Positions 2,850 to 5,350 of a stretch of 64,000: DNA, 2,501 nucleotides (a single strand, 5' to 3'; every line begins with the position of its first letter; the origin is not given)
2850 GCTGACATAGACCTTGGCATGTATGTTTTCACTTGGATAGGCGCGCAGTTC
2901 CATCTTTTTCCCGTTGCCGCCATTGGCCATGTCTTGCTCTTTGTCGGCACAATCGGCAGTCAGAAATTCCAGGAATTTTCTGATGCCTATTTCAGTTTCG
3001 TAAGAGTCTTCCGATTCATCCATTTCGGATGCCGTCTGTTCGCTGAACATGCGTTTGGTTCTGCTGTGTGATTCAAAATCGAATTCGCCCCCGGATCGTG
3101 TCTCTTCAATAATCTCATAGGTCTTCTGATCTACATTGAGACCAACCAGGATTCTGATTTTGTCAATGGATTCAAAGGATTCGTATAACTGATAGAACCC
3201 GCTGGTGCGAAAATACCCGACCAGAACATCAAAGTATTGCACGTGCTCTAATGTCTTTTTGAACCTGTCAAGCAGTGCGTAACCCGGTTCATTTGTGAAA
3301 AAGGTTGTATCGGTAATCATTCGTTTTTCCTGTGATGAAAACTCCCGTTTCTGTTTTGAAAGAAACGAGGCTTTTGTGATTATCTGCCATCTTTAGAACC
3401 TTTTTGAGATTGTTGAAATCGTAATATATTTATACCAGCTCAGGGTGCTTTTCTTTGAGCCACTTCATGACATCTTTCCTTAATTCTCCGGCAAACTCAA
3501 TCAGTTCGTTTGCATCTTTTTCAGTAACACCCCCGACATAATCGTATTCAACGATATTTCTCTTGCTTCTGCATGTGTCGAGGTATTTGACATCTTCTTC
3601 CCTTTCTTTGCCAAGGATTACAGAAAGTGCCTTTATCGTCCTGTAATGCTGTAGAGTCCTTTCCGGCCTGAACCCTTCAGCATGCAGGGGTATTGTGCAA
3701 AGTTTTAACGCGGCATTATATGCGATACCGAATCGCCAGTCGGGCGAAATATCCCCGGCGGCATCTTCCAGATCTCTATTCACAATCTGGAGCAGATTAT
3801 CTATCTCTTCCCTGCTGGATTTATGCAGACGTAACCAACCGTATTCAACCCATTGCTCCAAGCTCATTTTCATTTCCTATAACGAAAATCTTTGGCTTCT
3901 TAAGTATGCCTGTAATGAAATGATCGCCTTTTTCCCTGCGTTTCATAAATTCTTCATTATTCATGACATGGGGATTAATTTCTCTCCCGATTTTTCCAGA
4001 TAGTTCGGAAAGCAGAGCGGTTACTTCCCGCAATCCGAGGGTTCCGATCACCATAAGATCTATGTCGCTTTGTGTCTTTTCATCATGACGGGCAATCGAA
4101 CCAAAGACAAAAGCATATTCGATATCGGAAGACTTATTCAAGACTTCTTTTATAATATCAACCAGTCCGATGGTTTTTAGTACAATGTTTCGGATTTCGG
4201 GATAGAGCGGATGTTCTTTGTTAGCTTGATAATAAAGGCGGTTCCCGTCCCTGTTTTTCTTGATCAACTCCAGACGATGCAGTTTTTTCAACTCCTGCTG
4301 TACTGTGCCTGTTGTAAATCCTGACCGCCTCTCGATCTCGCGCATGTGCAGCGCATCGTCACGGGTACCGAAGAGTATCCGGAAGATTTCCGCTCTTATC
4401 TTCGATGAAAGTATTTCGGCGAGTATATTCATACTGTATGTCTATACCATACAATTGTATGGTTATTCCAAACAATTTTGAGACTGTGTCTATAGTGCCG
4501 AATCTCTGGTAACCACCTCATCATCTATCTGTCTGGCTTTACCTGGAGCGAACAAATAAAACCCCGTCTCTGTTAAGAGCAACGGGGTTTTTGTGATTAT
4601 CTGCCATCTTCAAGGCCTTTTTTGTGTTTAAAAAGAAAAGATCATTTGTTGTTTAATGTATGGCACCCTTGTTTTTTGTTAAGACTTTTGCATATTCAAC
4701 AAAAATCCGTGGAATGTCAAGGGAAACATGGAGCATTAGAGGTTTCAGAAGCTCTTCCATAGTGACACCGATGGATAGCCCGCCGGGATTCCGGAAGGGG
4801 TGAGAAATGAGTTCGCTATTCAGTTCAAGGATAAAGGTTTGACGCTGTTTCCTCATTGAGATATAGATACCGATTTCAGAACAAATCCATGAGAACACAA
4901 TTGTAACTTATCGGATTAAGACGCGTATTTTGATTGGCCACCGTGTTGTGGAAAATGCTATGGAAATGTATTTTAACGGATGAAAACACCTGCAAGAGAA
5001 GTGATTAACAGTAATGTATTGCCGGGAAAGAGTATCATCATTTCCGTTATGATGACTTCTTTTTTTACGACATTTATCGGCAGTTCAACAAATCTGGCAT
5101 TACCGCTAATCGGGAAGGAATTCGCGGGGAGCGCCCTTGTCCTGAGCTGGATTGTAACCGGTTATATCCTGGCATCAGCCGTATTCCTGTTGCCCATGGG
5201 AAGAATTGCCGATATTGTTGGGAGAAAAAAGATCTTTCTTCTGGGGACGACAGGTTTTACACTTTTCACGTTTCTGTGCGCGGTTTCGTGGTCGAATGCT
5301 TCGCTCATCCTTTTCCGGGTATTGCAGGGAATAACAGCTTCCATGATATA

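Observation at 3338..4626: wHTH-MNT/HEPN cassette bracketed by boxes with a perfect 22-nt core and a covarying hairpin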

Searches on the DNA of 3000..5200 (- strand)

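Call 16: search_rna_families(source=window, start=3000, end=5200, threshold=evalue, max_evalue=5, show_alignments=3)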
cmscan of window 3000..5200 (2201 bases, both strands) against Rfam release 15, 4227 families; matches with E-value up to 5: 4.
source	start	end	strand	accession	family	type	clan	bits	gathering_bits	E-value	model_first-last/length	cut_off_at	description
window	4552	4639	-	RF00515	PyrR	Cis-reg;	-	22.1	54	4.1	1-115/115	no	PyrR binding site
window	4975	5048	-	RF00188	SNORD103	Gene; snRNA; snoRNA; CD-box;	-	19.1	45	1.3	1-83/83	no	Small nucleolar RNA SNORD103/SNORD85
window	3176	3387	+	RF02156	NPPA-AS1_1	Gene; lncRNA;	-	19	45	1.5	1-176/176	no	NPPA antisense RNA 1 conserved region 1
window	4499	4591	+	RF01393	isrJ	Gene; sRNA;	-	18.3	37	2.8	1-75/75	no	isrJ Hfq binding RNA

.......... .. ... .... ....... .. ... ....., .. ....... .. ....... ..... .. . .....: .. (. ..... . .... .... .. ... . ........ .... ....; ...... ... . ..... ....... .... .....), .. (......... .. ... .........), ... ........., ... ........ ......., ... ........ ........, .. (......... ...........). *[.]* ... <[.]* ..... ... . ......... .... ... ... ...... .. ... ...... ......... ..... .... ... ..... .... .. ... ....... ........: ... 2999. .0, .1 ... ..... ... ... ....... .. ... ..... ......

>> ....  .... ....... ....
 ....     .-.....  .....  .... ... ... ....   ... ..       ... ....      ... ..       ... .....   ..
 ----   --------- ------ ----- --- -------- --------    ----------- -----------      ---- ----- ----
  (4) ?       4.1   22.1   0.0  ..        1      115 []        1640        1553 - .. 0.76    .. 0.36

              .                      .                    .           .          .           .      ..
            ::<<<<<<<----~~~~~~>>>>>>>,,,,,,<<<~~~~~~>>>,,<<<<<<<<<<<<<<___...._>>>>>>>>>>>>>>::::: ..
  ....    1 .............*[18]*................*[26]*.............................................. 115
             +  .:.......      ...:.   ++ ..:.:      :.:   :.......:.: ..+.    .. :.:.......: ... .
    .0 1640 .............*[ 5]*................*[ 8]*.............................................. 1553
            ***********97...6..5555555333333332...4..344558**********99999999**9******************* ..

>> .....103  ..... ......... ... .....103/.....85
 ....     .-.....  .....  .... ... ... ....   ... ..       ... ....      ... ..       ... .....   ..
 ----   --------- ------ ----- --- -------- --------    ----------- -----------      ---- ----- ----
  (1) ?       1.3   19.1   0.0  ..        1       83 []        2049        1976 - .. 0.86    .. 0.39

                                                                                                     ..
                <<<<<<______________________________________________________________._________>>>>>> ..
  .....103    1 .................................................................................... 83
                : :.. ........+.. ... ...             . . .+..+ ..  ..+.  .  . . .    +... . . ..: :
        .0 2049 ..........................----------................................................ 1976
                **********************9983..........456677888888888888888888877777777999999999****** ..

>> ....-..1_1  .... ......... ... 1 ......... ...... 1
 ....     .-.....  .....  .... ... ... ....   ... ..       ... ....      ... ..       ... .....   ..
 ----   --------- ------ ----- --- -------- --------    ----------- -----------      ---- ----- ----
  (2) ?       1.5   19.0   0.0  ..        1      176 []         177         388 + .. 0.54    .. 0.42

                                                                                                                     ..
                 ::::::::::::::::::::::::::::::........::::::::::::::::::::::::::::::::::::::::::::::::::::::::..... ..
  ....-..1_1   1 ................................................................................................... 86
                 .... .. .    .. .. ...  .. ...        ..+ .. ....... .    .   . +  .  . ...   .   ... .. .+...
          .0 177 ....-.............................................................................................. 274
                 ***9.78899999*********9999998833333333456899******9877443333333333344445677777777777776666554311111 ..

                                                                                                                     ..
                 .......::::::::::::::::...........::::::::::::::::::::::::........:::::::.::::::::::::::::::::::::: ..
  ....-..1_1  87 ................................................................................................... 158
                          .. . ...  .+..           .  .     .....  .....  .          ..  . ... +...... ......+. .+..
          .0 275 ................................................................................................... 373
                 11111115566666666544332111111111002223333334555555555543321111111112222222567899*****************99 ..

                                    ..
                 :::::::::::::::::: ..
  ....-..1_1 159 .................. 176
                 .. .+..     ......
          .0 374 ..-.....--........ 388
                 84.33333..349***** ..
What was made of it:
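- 4558..4727 (-): Complete conserved non-coding unit (promoter, leader, P1 hairpin, box, terminator); copy 2 of the box lies in its last 70 nt. No Rfam match (call 16).
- On Known RNA families (Rfam 15): The best hits score 18-22 bits against thresholds of 37-54, with E above 1 (call 16).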

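Call 62: search_dna_similar(query=window:4546-4727:-, collection=plasmids, mode=distant, max_evalue=0.001)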
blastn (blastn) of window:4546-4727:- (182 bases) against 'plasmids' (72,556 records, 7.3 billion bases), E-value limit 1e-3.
No match.

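Call 63: search_dna_similar(query=window:4546-4727:-, collection=phages, mode=distant, max_evalue=0.001)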
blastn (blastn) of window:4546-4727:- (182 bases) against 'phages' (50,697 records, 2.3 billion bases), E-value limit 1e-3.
No match.

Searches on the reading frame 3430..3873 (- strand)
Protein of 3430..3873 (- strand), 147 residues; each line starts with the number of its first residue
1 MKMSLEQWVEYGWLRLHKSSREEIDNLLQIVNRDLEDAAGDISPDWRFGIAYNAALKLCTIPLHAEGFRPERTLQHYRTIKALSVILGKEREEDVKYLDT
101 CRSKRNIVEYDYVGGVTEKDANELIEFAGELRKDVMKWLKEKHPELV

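Call 11: search_protein_families(library=pfam, proteins=[window:3430-3873:-], max_evalue=0.01)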
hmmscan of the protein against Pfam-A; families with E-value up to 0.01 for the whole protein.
window:3430-3873:- (147 aa): 0 families

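Call 60: search_protein_families(library=padloc, proteins=[window:3430-3873:-], max_evalue=0.00001)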
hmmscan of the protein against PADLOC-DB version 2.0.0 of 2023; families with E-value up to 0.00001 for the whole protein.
window:3430-3873:- (147 aa): 6 families
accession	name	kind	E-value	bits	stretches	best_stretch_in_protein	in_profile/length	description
PDLC04377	PDC-M05B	-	8.6e-44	147.2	1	3-147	1-146/149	-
PDLC04374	PDC-M05B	-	2.8e-43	145.7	1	3-146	1-145/146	-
PDLC04379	PDC-M05B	-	3.5e-22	77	1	3-146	1-144/147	-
PDLC04373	PDC-M05B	-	1.2e-19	68.7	1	3-139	4-137/141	-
PDLC04378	PDC-M05B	-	1.4e-13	49.4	1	19-147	23-151/153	-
PDLC04376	PDC-M05B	-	9.1e-09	33.6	1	24-140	2-119/121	-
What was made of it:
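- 3430..3873 (-): HEPN-fold partner (147 aa); the Rx4-6H position reads R-N-I-V-E-Y. PADLOC PDC-M05B, E = 9e-44 (call 60).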

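Call 70: search_protein_families(library=ncbifam, proteins=[window:3430-3873:-], max_evalue=0.01)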
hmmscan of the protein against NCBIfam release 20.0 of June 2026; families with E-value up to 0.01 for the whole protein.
window:3430-3873:- (147 aa): 0 families

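Call 79: search_solved_structures(query=window:3430-3873:-, max_evalue=1)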
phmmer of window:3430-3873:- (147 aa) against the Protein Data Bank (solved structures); distinct sequences matched with E-value up to 1: 1.
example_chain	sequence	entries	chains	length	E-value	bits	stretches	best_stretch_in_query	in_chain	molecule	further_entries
5tdy_B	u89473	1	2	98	0.57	13.5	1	70-128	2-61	Flagellar motor switch protein FliG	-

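Call 81: find_homologous_proteins(query=window:3430-3873:-, max_evalue=0.00001)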
Query window:3430-3873:- (147 aa): 3602 proteins with E <= 0.00001 among 3608 candidates; the best 120 are listed.
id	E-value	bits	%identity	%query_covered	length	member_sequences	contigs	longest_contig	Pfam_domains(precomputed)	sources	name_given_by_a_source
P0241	5.8e-94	330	100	100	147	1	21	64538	-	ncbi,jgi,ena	jgi:hypothetical protein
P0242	1.3e-92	325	100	99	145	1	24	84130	-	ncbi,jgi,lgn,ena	-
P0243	6.7e-82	291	88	100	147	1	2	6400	-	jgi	-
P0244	1.5e-80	286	88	99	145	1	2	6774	-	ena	-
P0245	2.9e-80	285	87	99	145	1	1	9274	-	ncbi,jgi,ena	-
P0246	5.7e-78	278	86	99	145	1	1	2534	-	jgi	-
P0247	3.7e-77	275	85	99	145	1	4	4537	-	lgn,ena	-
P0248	3.5e-76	272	80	100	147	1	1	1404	-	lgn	-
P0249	1.3e-74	267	83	98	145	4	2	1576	-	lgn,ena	-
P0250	4.0e-72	259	76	100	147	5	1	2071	-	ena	-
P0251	1.3e-71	257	76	100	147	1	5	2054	-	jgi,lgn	jgi:hypothetical protein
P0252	3.1e-70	253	79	99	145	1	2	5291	-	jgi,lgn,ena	-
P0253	5.4e-70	252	78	99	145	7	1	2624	-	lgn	-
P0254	7.5e-70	252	77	100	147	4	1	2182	-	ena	-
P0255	1.1e-68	248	71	100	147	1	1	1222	-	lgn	-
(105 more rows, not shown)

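Call 88: predict_structure(alignment_id=A5)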
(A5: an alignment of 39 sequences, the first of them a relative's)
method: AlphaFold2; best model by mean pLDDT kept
length: 147 residues; sequences in the alignment: 39
mean_pLDDT: 93.9   pTM: 0.89
mean pLDDT of the five models: 93.9, 93.6, 93.2, 93.0, 92.7
residues with pLDDT >= 90: 128; 70-90: 15; 50-70: 3; < 50: 1
segments of 3 or more residues with pLDDT < 50: none
pLDDT, mean of each block of 10 residues (from residue 1): 85 95 98 97 95 98 97 93 93 96 87 82 98 98 96
secondary structure, 60 per line:
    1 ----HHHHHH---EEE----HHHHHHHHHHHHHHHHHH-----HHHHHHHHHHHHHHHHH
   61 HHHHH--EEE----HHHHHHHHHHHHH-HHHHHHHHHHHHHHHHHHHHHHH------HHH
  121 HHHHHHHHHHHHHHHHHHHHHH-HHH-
elements in order: H5-10 E14-16 H21-38 H44-65 E68-70 H75-87 H89-111 H118-142

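Call 90: fold_search(model_id=the predicted structure, library=pdb)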
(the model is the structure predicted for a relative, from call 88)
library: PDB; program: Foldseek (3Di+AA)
matches with E <= 10: 448; with E <= 0.001: 0
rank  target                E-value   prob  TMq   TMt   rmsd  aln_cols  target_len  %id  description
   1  3o10_C                8.7e-02  1.00  0.63  0.67   3.6       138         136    9  Crystal structure of the HEPN domain from human sacsin (released 2011-03-30)
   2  1wol                  9.2e-02  1.00  0.60  0.70   3.6       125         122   20  Crystal Structure of ST0689, an archaeal HEPN homologue (released 2005-11-22)
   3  2lk4_MODEL_1_A        1.0e-01  0.82  0.40  0.42   8.6       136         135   15  Structural and mechanistic insights into the interaction between PAT Pyk2 and Paxillin LD motif (released 2012-10-10)
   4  3o10_A                1.3e-01  1.00  0.63  0.66   3.5       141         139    9  Crystal structure of the HEPN domain from human sacsin (released 2011-03-30)
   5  2hsb                  1.3e-01  0.99  0.53  0.60   4.4       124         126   18  Crystal structure of a hepn domain containing protein (af_0298) from archaeoglobus fulgidus at 1.95 A resolution (released 2006-08-15)
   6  5yep_C                1.7e-01  0.97  0.50  0.54   4.7       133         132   12  Crystal structure of SO_3166-SO_3165 from Shewanella oneidensis (released 2018-03-28)
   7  3o10_D                4.9e-01  0.96  0.59  0.62   4.0       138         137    9  Crystal structure of the HEPN domain from human sacsin (released 2011-03-30)
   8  9f5x_2D               4.9e-01  0.66  0.43  0.27   9.0       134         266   10  Structure of the Chlamydomonas reinhardtii respiratory supercomplex I1 III2 IV2 (released 2025-03-12)
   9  8gjg_A                5.1e-01  0.18  0.27  0.25  13.0       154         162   16  De novo design of high-affinity protein binders to bioactive helical peptides (released 2024-01-10)
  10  2q00_A                5.4e-01  0.85  0.50  0.59   4.7       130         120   11  Crystal structure of the P95883_SULSO protein from Sulfolobus solfataricus. NESG target SsR10. (released 2007-05-29)
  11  8xeh_D                5.4e-01  0.54  0.40  0.44   5.6       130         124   12  Crystal structure of HEPN-MNT complex (released 2024-12-18)
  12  7t8n_BBB              5.4e-01  0.28  0.30  0.35  14.2       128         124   16  Crystal structure of the PNAG binding module PgaA-TPR 220-359 (released 2022-08-03)
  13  6m6u_H                6.0e-01  0.87  0.52  0.57   4.2       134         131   13  Crystal structure the toxin-antitoxin MntA-HpeT mutant-D39ED41E (released 2020-09-30)
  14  3u3b_A                6.7e-01  0.25  0.27  0.34   7.7       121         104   13  Crystal Structure of Computationally Redesigned Four-Helix Bundle (released 2012-06-13)
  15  8yuf_A                7.1e-01  0.54  0.43  0.46   5.4       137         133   12  Crystal structure of HEPN (Q64A) toxin (released 2025-04-02)
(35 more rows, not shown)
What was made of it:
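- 3430..3873 (-): The AF2 model (pLDDT 93.9) has HEPN domains as its best PDB folds (3o10, 1wol, 5yep_C; TM 0.6-0.7, E about 0.09) (calls 88, 90).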
